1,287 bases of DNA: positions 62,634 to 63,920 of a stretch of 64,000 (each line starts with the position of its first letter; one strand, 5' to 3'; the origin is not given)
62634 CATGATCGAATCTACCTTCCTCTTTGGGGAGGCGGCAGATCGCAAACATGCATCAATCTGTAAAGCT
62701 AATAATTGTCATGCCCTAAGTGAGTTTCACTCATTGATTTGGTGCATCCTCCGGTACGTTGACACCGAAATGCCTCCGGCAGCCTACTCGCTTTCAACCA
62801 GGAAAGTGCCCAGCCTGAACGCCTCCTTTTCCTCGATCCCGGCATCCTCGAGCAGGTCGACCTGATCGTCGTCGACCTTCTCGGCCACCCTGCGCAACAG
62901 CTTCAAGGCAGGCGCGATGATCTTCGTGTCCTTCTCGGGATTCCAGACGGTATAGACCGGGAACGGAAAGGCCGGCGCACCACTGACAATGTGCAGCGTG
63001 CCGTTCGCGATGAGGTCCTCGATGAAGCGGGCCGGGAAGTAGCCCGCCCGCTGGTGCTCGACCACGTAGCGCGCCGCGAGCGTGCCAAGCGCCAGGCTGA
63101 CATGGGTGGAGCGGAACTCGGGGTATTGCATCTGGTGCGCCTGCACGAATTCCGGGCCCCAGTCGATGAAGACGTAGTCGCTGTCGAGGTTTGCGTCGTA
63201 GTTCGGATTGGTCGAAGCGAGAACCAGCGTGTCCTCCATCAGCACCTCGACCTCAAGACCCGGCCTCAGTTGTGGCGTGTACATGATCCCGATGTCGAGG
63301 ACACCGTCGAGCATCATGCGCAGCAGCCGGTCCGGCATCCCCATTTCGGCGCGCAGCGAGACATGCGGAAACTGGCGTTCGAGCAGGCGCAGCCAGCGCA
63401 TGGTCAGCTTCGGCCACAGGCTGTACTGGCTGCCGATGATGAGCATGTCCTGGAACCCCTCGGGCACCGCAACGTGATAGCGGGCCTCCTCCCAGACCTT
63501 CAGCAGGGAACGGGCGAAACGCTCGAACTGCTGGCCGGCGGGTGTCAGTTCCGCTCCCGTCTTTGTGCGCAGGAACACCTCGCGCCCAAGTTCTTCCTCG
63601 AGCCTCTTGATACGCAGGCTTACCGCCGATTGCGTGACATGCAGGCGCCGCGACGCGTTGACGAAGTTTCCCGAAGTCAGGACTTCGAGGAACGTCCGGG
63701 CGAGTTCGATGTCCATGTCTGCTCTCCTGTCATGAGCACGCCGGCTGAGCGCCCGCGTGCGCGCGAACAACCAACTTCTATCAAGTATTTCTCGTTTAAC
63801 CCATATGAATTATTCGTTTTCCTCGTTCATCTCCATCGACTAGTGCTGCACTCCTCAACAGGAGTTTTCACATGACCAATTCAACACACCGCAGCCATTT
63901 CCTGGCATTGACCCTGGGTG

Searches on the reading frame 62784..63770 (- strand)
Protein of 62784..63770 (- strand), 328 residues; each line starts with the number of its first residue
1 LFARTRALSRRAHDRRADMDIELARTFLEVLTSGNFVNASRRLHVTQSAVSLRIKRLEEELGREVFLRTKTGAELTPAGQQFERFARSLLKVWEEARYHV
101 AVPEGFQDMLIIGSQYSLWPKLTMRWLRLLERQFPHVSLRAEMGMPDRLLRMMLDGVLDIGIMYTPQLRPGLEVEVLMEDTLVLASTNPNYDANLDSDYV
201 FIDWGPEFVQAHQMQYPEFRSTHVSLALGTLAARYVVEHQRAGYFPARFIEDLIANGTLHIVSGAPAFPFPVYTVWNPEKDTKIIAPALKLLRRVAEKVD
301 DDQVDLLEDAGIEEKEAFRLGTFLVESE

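Call 17: search_protein_families(library=pfam, proteins=[window:62784-63770:-], max_evalue=0.001)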
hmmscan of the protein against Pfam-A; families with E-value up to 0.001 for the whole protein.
window:62784-63770:- (328 aa): 2 families
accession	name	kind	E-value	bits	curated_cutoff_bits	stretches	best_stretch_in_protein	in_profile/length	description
PF00126.33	HTH_1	-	6e-19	68.2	26.6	1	22-80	2-60/60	Bacterial regulatory helix-turn-helix protein, lysR family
PF03466.25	LysR_substrate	-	3.4e-18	66.2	28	1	106-186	4-84/209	LysR substrate binding domain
